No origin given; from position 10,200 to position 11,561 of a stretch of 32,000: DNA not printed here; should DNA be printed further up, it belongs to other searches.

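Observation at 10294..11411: Single-gene moron splitting the conserved gpU-gpX-gpD block: wHTH + SpoIIAB-like GHKL ATPase + STAS-like domain in one polypeptide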

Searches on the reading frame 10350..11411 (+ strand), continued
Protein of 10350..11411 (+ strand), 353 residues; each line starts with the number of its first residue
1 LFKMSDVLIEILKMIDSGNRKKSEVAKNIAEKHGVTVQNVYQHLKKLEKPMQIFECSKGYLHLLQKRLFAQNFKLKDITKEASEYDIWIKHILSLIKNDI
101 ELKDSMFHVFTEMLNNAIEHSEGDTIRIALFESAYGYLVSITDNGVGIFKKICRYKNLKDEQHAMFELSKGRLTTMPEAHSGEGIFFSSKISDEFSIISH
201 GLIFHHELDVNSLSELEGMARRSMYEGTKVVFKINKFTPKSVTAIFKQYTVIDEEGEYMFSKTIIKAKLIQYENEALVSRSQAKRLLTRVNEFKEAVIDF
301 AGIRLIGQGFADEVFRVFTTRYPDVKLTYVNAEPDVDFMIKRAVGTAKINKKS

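Call 20: find_encoding_contigs(protein=P0009, flank=8000, max_places=2)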
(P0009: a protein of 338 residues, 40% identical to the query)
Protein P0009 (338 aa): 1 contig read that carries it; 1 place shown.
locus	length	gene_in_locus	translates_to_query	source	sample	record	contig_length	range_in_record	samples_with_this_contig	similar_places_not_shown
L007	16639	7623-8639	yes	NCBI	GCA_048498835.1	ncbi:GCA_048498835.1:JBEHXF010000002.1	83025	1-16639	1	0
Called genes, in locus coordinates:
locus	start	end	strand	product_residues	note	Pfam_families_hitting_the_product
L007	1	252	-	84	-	?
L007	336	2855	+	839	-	PF02190:LON_substr_bdg, PF13401:AAA_22 (faint), PF00004:AAA, PF07724:AAA_2 (weak), PF07728:AAA_5, PF22667:Lon_lid, PF05362:Lon_C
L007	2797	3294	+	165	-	PF01467:CTP_transf_like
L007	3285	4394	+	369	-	PF12122:Rhomboid_N, PF01694:Rhomboid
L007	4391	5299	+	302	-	PF23023:Anti-Pycsar_Apyc1, PF00753:Lactamase_B, PF12706:Lactamase_B_2 (weak)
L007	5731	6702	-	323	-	PF05150:Legionella_OMP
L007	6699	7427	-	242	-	PF00588:SpoU_methylase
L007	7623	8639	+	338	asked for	PF02518:HATPase_c (weak), PF14213:DUF4325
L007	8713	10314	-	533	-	PF00005:ABC_tran, PF02463:SMC_N (faint), PF13175:AAA_15 (faint), PF13476:AAA_23 (faint), PF13555:AAA_29 (faint), PF13304:AAA_21 (faint), PF12848:ABC_tran_Xtn, PF00005:ABC_tran, +1 more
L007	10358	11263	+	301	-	PF02899:Phage_int_SAM_1, PF13102:Phage_int_SAM_5, PF13495:Phage_int_SAM_4, PF00589:Phage_integrase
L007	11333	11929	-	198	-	PF18143:HAD_SAK_2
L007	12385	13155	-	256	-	PF24481:CT398_CC (weak), PF02591:Zn_ribbon_9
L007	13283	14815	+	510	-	PF00464:SHMT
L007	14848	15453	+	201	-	PF00574:CLP_protease, PF25145:NfeD1b_N (weak)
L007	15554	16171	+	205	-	PF01678:DAP_epimerase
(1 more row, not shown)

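Call 23: find_related_loci(query=window:10350-11411:+, collection=viral_contigs, flank=8000)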
Query window:10350-11411:+ (353 aa) in viral_contigs; peptide patterns used: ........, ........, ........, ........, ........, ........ (x = any residue, [..] = any of these).
No stretch of DNA in the collection matches any of the patterns.

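Call 38: search_solved_structures(query=window:10359-11411:+, max_evalue=1, show_alignments=3)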
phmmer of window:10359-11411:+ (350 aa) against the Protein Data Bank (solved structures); distinct sequences matched with E-value up to 1: 3.
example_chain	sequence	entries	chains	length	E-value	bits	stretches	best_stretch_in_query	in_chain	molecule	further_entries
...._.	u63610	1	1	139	0.00064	22.1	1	86-175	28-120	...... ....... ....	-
5c93_A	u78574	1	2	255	0.32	13.3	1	100-147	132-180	Histidine kinase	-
4u7n_A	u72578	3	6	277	0.37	13.1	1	101-147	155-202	Histidine protein kinase sensor protein | Histidine kinase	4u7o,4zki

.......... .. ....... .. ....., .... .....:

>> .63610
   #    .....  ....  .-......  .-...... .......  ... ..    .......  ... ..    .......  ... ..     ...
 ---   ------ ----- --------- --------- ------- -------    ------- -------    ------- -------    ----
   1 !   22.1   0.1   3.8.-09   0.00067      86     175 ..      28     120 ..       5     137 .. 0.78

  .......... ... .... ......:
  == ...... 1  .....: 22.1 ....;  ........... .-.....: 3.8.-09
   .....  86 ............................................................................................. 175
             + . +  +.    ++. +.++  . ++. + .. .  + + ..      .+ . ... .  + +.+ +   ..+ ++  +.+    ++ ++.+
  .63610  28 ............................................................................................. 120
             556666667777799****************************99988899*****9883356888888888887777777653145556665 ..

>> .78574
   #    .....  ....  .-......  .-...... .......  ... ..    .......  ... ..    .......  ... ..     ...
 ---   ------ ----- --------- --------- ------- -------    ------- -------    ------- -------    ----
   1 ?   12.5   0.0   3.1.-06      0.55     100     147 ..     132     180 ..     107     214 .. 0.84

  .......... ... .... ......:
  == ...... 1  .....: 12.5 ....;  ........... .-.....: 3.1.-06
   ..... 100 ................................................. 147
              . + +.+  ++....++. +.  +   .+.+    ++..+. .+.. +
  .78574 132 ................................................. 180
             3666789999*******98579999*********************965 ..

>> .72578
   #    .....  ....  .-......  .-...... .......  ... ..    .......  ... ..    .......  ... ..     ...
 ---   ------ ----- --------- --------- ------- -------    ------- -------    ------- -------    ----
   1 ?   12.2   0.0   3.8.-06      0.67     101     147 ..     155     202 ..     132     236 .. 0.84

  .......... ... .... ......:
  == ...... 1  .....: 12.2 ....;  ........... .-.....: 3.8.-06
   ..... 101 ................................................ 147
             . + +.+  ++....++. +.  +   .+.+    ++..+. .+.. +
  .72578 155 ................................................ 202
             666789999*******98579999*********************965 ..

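Call 42: predict_structure(protein=window:10359-11411:+)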
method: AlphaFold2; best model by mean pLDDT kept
length: 350 residues; sequences in the alignment: 1
mean_pLDDT: 38.9   pTM: 0.24
mean pLDDT of the five models: 38.9, 37.9, 37.2, 35.7, 31.8
residues with pLDDT >= 90: 0; 70-90: 3; 50-70: 39; < 50: 308
segments of 3 or more residues with pLDDT < 50: 1-16, 42-103, 117-127, 133-316, 318-330, 332-337, 339-350
pLDDT, mean of each block of 10 residues (from residue 1): 43 48 64 62 41 31 31 29 41 42 49 49 47 45 45 41 40 27 24 23 34 42 31 31 30 26 25 30 35 36 35 48 46 49 40
secondary structure, 60 per line:
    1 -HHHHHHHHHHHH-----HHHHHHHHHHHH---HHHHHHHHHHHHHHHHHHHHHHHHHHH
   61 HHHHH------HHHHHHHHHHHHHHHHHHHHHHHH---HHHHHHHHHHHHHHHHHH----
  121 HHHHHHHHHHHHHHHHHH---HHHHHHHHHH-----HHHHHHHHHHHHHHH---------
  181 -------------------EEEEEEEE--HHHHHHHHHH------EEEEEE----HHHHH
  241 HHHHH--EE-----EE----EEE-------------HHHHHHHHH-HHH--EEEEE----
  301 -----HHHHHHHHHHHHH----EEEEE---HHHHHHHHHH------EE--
elements in order: H2-13 H19-30 H34-65 H72-95 H99-116 H121-138 H142-151 H157-171 E200-207 H210-219 E226-231 H236-245 E261-263 H277-285 E292-296 H306-318 E323-327 H331-340

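Call 45: search_solved_structures(query=A4, max_evalue=10, show_alignments=0)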
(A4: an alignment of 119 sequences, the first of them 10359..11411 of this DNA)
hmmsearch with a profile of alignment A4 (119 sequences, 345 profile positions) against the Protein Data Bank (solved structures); distinct sequences matched with E-value up to 10: 65 (the best 60 are shown).
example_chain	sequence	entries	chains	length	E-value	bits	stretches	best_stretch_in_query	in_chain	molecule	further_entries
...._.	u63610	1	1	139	4.4e-05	26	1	99-170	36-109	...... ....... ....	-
3ehf_A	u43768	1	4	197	0.00035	23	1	89-148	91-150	Sensor kinase (YocF protein)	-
3gie_A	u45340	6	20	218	0.00037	22.9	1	73-148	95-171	Sensor histidine kinase desK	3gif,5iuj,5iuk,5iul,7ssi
3gig_A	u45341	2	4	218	0.00042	22.7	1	89-148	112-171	Sensor histidine kinase desK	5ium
7ssj_A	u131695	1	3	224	0.00045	22.6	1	89-148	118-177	Sensor histidine kinase DesK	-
3ehg_A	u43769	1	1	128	0.00046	22.6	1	104-148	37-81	Sensor kinase (YocF protein)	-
3ehh_A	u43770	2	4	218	0.00049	22.5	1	91-148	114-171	Sensor kinase (YocF protein)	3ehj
4i5s_A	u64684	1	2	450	0.00068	22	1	107-153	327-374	Putative histidine kinase CovS; VicK-like protein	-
5yhy_A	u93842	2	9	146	0.0034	19.7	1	15-114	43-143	Zinc transport transcriptional regulator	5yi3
5yhz_A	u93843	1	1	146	0.0034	19.7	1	25-114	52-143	Zinc transport transcriptional regulator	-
5yi0_B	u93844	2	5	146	0.0035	19.7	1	19-114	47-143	Zinc transport transcriptional regulator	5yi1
5yhx_A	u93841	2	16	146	0.0036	19.7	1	19-114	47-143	Zinc transport transcriptional regulator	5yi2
6fi9_A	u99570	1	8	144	0.0055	19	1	22-107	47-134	Transcriptional regulator ZitR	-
2oqg_A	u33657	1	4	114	0.0056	19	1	9-81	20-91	Possible transcriptional regulator, ArsR family protein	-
3zxq_A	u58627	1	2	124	0.012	18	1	103-156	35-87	HYPOXIA SENSOR HISTIDINE KINASE RESPONSE REGULATOR DOST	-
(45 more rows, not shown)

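Call 46: find_related_loci(query=A4, collection=genome_contigs, flank=8000)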
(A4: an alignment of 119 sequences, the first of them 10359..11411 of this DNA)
Query A4 (350 aa) in genome_contigs; peptide patterns used: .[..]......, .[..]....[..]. (x = any residue, [..] = any of these).
600 stretches matched a pattern (row limit reached: there are more); 559 encode a relative of the query (tblastn E <= 1e-3); the best 80 are kept; 80 distinct loci.
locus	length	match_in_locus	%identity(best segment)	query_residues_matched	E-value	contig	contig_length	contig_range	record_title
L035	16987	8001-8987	40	21-349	2e-73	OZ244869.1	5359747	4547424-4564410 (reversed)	MAG: uncultured Candidatus Binatia bacterium isolate 4a3a7036-e571-4a1a-a60d-b403d30aaf4e genome assembly, chromosome: 1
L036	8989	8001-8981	44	8-341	8e-73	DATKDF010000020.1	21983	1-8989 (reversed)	MAG TPA_asm: Vicinamibacterales bacterium isolate SMAG_U14465 k141_1321795, whole genome shotgun sequence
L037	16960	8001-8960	40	21-340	6e-70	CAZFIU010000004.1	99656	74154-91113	MAG TPA_asm: uncultured Syntrophobacterales bacterium isolate SRP109090_co2_231 genome assembly, contig: NODE_191_length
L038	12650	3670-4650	41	8-341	1e-68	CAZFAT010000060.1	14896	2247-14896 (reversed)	MAG TPA_asm: uncultured Solibacteraceae bacterium isolate binchicken_co31_429 genome assembly, contig: k141_4715699, who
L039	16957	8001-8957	40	18-340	1e-68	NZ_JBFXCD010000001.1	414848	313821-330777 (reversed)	MAG: Hydrogenophaga sp. isolate CA_2019_TPBS_61 NODE_151_length_414848_cov_7.857473_TPBS, whole genome shotgun sequence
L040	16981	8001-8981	38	8-340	4e-68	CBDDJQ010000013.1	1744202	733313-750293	MAG: Vicinamibacterales bacterium isolate 129384ec-5128-4c8d-99b8-9bb019431b25 genome assembly, contig: contig_13, whole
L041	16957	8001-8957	39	18-342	2e-68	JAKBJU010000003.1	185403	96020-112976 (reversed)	MAG: Proteobacteria bacterium isolate DS3.bin61 NODE_9_length_185403_cov_7.780959, whole genome shotgun sequence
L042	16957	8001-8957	41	20-343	4e-68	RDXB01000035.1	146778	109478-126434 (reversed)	MAG: Oscillatoriales cyanobacterium isolate PH2015_14S_56_116 PH2015_14S_scaffold_26, whole genome shotgun sequence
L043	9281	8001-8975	39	11-340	1e-67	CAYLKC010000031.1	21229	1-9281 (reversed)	MAG TPA_asm: uncultured Chromatiales bacterium isolate SRP193661_co1_52 genome assembly, contig: NODE_2586_length_21229_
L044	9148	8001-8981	38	11-343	9e-68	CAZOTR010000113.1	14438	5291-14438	MAG TPA_asm: uncultured Methylococcaceae bacterium isolate binchicken_co322_108 genome assembly, contig: NODE_5511_lengt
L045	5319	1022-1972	40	21-342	4e-67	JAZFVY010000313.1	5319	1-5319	MAG: Desulfobacterales bacterium isolate BS3bin.33 BS3bin.33_313, whole genome shotgun sequence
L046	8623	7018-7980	40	20-343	6e-67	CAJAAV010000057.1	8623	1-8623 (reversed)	MAG: uncultured Chlorobiaceae bacterium isolate Loc080925-8m_bin-189 genome assembly, contig: bin-189:057/293, whole gen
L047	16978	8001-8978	39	11-341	2e-66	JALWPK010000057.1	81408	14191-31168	MAG: Gammaproteobacteria bacterium isolate M2_maxbin2_scaf2bin.326 M2_NODE_168_length_81408_cov_13.624500, whole genome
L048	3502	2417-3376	38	17-341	9e-67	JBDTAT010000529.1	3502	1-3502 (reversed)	MAG: Bryobacteraceae bacterium isolate cluster2_bin.115 k127_3024826, whole genome shotgun sequence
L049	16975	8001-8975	42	8-340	1e-66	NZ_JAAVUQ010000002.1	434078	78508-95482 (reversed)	Caballeronia sp. dw_19 2, whole genome shotgun sequence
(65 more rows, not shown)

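Call 52: search_protein_families(library=pfam, alignment_id=A5, max_evalue=0.00001)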
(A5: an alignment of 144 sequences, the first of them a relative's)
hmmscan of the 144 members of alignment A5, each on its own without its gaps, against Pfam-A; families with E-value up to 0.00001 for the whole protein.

A. member 1, L035:7506-7772:- (88 aa): 0 families

B. families by the number of members that match (of 144 scanned): 129 families (the first 25 are shown)
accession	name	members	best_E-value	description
PF07690.21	MFS_1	3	1.3e-45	Major Facilitator Superfamily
PF00384.28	Molybdopterin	2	5.4e-74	Molybdopterin oxidoreductase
PF01568.27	Molydop_binding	2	4.5e-34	Molydopterin dinucleotide binding domain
PF02518.31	HATPase_c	2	8.4e-27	Histidine kinase-, DNA gyrase B-, and HSP90-like ATPase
PF22698.1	Semialdhyde_dhC_1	2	5.5e-26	Semialdehyde dehydrogenase, dimerisation domain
PF13749.12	HATPase_c_4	2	9.7e-23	Putative ATP-dependent DNA helicase recG C-terminal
PF04326.19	SLFN_AlbA_2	2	3.8e-19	Schlafen, AlbA_2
PF04879.21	Molybdop_Fe4S4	2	1.9e-18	Molybdopterin oxidoreductase Fe4S4 domain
PF01118.30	Semialdhyde_dh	2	2e-09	Semialdehyde dehydrogenase, NAD binding domain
PF01268.25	FTHFS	1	2.2e-231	Formate--tetrahydrofolate ligase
PF00342.24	PGI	1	6.9e-231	Phosphoglucose isomerase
PF00171.27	Aldedh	1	1.3e-175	Aldehyde dehydrogenase family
PF00821.23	PEPCK_GTP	1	3.5e-165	Phosphoenolpyruvate carboxykinase C-terminal P-loop domain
PF00183.23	HSP90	1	2.2e-126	Hsp90 protein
PF02445.21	NadA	1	4.5e-114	Quinolinate synthetase A protein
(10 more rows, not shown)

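Call 53: search_protein_families(library=padloc, alignment_id=A5, max_evalue=0.00001)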
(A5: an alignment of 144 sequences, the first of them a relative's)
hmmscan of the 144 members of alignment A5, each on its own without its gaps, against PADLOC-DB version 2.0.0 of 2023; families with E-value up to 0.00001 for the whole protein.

A. member 1, L035:7506-7772:- (88 aa): 0 families

B. families by the number of members that match (of 144 scanned): 92 families (the first 25 are shown)
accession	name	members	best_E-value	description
PDLC02402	Aga_SIR2-PNTD1-PNTD2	2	1.4e-13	Class I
PDLC01136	RT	1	1.1e-36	RT (reverse transcriptase)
PDLC04943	PDC-S17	1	1.5e-34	-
PDLC01097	C3a214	1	7.6e-33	GlgB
PDLC02063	Cas1_IIIb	1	1.5e-30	-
PDLC04772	PDC-M68A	1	9.5e-26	-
PDLC01607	RT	1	1.1e-24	"CAS-I,CAS-II,CAS-III,CAS-IV,CAS-V,CAS-VI; acquisition_associated"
PDLC03754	RT_UG17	1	5.6e-24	DRT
PDLC03963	SoFic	1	6.2e-24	-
PDLC03779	RT_UG4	1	7.7e-24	DRT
PDLC03757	Drt2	1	3.3e-21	DRT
PDLC03688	HEase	1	1.6e-19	homing endonuclease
PDLC00739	Effector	1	2.1e-18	Endonuclease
PDLC03759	RT_UG21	1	9.7e-18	DRT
PDLC03768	Drt3a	1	1.5e-17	DRT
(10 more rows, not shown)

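Call 55: predict_structure(alignment_id=A4)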
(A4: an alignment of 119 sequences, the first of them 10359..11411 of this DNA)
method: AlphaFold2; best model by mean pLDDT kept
length: 350 residues; sequences in the alignment: 119
mean_pLDDT: 90.0   pTM: 0.86
mean pLDDT of the five models: 90.0, 89.0, 88.0, 87.8, 87.7
residues with pLDDT >= 90: 260; 70-90: 64; 50-70: 26; < 50: 0
segments of 3 or more residues with pLDDT < 50: none
pLDDT, mean of each block of 10 residues (from residue 1): 89 88 96 95 92 90 95 80 94 91 96 92 96 96 94 92 86 62 93 93 71 71 90 94 91 89 88 89 93 95 97 97 97 97 82
secondary structure, 60 per line:
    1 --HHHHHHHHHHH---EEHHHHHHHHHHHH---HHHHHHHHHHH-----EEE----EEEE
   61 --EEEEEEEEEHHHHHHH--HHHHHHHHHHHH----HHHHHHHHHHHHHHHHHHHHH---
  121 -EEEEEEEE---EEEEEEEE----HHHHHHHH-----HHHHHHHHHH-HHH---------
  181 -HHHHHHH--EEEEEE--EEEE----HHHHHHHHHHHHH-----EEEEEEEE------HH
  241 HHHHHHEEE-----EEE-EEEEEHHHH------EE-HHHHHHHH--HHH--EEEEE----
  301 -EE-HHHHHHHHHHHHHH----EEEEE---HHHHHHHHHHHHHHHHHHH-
elements in order: H3-13 H19-30 H34-44 E50-52 E57-60 E63-71 H72-78 H81-92 H97-117 E122-129 E133-140 H145-152 H158-167 H182-188 E191-196 E199-202 H207-219 E225-232 H239-246 E247-249 E255-257 E259-263 H264-267 H277-284 E292-296 H305-318 E323-327 H331-349

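Call 62: fold_search(model_id=the predicted structure, library=pdb)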
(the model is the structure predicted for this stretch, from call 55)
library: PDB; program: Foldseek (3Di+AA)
matches with E <= 10: 673; with E <= 0.001: 6
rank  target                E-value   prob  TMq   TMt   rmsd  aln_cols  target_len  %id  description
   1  1til_E                6.5e-06  1.00  0.32  0.72   4.0       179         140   17  Crystal Structures of the ADP and ATP bound forms of the Bacillus Anti-sigma factor SpoIIAB in complex with the Anti-a (released 2004-06-15)
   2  1l0o_A                2.5e-05  1.00  0.31  0.71   4.0       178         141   17  Crystal Structure of the Bacillus stearothermophilus Anti-Sigma Factor SpoIIAB with the Sporulation Sigma Factor Sigma (released 2002-04-03)
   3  1th8_A                1.2e-04  1.00  0.30  0.73   3.9       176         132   15  Crystal Structures of the ADP and ATP bound forms of the Bacillus Anti-sigma factor SpoIIAB in complex with the Anti-a (released 2004-06-15)
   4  1tid_C                3.2e-04  1.00  0.29  0.69   4.8       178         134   17  Crystal Structures of the ADP and ATP bound forms of the Bacillus Anti-sigma factor SpoIIAB in complex with the Anti-a (released 2004-06-15)
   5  1tid_A                6.7e-04  1.00  0.30  0.70   5.4       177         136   18  Crystal Structures of the ADP and ATP bound forms of the Bacillus Anti-sigma factor SpoIIAB in complex with the Anti-a (released 2004-06-15)
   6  7ssj_A                1.0e-03  0.99  0.24  0.37  12.8       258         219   16  Crystal structure of the DesK-DesR complex in the phosphatase state (released 2022-11-16)
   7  1thn_A                1.7e-03  1.00  0.30  0.69   4.7       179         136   16  Crystal Structures of the ADP and ATP bound forms of the Bacillus Anti-sigma factor SpoIIAB in complex with the Anti-a (released 2004-06-15)
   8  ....                  1.9e-03  1.00  0.23  0.54   8.2       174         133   14  Crystal Structure of the Catalytic and ATP-binding Domain from VraS in Complex with ADP (released 2013-08-28)
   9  7ssj_D                2.9e-03  0.99  0.24  0.36  12.9       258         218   16  Crystal structure of the DesK-DesR complex in the phosphatase state (released 2022-11-16)
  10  5iuk_A                3.3e-03  0.96  0.21  0.33  16.1       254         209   16  Crystal structure of the DesK-DesR complex in the phosphotransfer state with high Mg2+ (150 mM) (released 2016-12-21)
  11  7ssj_C                4.1e-03  0.98  0.23  0.36  12.8       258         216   16  Crystal structure of the DesK-DesR complex in the phosphatase state (released 2022-11-16)
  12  5iuj_B                4.1e-03  0.95  0.20  0.31  15.8       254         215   15  Crystal structure of the DesK-DesR complex in the phosphotransfer state with low Mg2+ (20 mM) (released 2016-12-21)
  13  5iuj_D                4.3e-03  0.89  0.18  0.29  16.3       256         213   15  Crystal structure of the DesK-DesR complex in the phosphotransfer state with low Mg2+ (20 mM) (released 2016-12-21)
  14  5iuj_E                4.9e-03  0.94  0.20  0.31  16.1       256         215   16  Crystal structure of the DesK-DesR complex in the phosphotransfer state with low Mg2+ (20 mM) (released 2016-12-21)
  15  8jzt_B                5.8e-03  1.00  0.27  0.66   7.4       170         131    8  The sigF and anti-sigma factor complex (released 2024-10-16)
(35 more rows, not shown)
